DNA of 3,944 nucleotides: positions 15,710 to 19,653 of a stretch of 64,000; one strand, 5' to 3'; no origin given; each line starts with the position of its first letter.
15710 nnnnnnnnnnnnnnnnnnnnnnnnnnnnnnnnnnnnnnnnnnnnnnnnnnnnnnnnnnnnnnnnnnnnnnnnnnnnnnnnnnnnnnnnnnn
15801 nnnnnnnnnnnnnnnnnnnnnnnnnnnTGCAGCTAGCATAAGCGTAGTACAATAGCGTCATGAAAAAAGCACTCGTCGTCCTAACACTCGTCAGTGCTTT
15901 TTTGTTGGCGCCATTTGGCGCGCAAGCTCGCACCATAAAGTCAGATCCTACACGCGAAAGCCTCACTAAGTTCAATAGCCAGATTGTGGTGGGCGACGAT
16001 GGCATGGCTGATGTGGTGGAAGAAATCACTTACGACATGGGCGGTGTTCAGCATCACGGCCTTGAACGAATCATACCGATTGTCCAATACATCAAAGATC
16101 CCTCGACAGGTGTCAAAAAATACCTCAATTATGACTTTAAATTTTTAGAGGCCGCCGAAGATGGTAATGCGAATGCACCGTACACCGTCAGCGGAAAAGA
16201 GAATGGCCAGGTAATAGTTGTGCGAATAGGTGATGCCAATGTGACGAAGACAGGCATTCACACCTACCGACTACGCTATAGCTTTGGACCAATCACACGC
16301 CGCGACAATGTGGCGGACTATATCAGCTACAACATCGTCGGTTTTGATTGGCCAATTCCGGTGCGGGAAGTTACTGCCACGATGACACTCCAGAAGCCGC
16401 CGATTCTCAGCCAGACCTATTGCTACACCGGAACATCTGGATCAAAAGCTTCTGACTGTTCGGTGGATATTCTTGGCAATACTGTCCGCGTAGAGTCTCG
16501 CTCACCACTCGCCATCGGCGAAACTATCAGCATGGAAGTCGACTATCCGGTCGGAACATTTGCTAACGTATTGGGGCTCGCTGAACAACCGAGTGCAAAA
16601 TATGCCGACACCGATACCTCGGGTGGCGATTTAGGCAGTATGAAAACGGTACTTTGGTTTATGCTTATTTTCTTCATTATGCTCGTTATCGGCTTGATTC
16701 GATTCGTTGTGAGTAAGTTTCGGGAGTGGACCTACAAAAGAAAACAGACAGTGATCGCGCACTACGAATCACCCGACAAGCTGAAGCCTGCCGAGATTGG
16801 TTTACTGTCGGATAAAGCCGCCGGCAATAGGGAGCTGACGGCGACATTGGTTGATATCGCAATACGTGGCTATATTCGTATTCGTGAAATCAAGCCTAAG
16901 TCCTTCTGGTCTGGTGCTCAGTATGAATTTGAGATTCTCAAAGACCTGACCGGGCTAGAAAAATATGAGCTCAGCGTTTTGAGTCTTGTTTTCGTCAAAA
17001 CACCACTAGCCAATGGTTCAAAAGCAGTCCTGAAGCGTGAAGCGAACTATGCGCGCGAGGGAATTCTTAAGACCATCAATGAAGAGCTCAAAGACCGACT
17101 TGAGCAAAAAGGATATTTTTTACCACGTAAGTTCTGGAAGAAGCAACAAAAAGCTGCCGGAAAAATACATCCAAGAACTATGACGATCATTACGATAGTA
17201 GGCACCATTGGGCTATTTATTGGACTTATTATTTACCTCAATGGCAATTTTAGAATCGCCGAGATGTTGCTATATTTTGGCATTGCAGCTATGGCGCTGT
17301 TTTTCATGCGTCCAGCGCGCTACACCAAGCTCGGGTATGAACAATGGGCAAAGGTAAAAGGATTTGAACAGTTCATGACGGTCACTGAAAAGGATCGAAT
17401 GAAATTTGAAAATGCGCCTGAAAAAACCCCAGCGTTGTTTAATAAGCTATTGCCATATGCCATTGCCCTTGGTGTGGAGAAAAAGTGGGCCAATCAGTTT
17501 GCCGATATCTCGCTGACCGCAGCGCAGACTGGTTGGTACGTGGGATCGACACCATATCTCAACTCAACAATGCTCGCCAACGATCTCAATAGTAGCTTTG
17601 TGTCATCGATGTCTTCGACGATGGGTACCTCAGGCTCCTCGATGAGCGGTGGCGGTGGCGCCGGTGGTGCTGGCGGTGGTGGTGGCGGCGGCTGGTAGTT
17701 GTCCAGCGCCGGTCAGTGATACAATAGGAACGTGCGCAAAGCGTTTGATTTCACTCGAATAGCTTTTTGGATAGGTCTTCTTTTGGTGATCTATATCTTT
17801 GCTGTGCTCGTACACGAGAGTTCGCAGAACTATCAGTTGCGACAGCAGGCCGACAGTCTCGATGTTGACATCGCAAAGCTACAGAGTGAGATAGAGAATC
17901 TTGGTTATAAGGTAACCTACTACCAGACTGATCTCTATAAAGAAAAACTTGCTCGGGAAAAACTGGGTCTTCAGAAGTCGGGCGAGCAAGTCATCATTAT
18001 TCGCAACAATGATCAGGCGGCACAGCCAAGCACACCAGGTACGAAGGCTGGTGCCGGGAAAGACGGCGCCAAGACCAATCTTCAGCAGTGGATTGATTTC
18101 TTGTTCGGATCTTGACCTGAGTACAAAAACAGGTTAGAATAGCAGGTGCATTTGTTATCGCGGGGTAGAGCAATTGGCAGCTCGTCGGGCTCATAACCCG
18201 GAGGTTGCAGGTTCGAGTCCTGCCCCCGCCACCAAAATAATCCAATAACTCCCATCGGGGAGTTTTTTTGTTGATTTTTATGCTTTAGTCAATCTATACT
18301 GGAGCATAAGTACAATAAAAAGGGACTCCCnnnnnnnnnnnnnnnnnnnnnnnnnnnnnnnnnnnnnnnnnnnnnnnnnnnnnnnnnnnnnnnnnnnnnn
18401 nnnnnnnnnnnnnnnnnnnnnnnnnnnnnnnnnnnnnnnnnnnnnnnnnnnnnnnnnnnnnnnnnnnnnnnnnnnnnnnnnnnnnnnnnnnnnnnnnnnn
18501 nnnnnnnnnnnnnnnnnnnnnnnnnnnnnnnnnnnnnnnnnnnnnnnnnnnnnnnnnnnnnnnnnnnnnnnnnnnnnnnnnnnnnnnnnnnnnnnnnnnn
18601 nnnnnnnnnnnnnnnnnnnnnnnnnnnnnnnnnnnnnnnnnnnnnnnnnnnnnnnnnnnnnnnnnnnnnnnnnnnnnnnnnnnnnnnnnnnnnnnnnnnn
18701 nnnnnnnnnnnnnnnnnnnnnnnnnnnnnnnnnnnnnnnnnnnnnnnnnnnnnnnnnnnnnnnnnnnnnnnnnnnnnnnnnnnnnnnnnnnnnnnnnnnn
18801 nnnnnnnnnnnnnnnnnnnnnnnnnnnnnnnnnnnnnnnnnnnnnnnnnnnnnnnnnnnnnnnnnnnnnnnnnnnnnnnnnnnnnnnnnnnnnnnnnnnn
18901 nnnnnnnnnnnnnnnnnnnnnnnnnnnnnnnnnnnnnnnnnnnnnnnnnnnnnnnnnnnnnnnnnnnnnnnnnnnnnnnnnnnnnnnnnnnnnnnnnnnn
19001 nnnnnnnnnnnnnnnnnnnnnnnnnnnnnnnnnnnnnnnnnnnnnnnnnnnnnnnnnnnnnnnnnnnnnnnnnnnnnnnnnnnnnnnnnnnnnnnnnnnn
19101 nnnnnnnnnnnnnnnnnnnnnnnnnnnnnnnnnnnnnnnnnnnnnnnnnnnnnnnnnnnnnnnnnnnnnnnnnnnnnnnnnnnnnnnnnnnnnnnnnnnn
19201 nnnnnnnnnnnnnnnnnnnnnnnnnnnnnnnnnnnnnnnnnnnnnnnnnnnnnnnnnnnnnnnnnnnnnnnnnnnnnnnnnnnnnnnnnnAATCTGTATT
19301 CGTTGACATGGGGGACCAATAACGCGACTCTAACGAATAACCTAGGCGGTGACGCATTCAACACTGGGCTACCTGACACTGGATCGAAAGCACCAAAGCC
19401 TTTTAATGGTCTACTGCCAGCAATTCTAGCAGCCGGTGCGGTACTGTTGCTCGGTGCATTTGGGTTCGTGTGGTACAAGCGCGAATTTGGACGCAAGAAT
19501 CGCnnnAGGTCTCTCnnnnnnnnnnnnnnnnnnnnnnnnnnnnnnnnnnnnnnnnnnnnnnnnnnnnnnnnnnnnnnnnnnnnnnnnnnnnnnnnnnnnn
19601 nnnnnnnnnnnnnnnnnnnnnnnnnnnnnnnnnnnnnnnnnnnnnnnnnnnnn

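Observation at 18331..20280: Sortase with a dedicated LPDTG-anchored PD40 beta-propeller surface protein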

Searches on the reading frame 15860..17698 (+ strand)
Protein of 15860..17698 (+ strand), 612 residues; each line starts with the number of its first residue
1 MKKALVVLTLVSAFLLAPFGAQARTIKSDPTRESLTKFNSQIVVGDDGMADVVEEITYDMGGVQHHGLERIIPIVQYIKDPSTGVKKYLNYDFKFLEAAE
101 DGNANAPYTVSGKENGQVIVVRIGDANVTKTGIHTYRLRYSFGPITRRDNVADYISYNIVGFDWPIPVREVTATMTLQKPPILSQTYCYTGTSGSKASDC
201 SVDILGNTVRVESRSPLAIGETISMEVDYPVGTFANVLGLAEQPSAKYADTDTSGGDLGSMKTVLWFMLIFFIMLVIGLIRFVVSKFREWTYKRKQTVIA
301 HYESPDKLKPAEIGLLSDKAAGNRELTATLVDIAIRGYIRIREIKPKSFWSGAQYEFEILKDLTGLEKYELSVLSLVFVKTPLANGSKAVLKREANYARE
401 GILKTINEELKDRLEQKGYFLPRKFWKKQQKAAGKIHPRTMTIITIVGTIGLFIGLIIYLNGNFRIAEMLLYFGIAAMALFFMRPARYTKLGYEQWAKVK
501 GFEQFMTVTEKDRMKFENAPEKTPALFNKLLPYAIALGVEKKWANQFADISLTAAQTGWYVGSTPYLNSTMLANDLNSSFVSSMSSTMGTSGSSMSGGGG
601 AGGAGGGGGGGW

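Call 3: search_protein_families(library=pfam, proteins=[window:15860-17698:+], max_evalue=0.01)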
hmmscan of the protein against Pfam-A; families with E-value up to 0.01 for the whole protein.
window:15860-17698:+ (612 aa): 2 families
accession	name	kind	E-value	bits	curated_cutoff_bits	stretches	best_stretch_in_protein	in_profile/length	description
PF20990.2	DUF2207_C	-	1.1e-35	124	33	1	301-547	5-247/247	Predicted membrane protein (DUF2207) C-terminal domain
PF09972.14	DUF2207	-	7.8e-16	59.2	24.4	1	35-180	2-125/172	Predicted membrane protein (DUF2207) N-terminal domain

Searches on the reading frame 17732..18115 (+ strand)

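Call 3: search_protein_families(library=pfam, proteins=[window:17732-18115:+], max_evalue=0.01)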
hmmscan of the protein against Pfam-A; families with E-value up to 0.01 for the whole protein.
window:17732-18115:+ (127 aa): 3 families
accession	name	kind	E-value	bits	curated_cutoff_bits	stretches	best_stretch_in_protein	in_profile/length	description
PF04977.20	DivIC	-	6.6e-12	45.5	28.9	1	16-92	2-79/80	Septum formation initiator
PF16331.10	TolA_bind_tri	-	0.0055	17.2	30.1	1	30-62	17-49/76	TolA binding protein trimerisation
PF16516.10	CC2-LZ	-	0.0097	16.8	35.3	0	37-84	34-84/100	Leucine zipper of domain CC2 of NEMO, NF-kappa-B essential modulator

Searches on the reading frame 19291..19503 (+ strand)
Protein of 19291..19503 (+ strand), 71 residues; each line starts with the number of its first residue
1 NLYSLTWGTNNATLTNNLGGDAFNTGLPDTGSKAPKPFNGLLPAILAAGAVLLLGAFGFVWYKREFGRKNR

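Call 78: search_protein_representatives(protein=window:19291-19503:+)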
Query: 71 residues. Proteins with E-value up to 0.001 (for the whole library): 2; up to 1e-10: 0; up to 1e-30: 0. The best 2 are listed.
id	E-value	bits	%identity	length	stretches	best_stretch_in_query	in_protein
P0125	7.7e-10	54.7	51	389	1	2-71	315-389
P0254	2.2e-09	53.2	38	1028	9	3-38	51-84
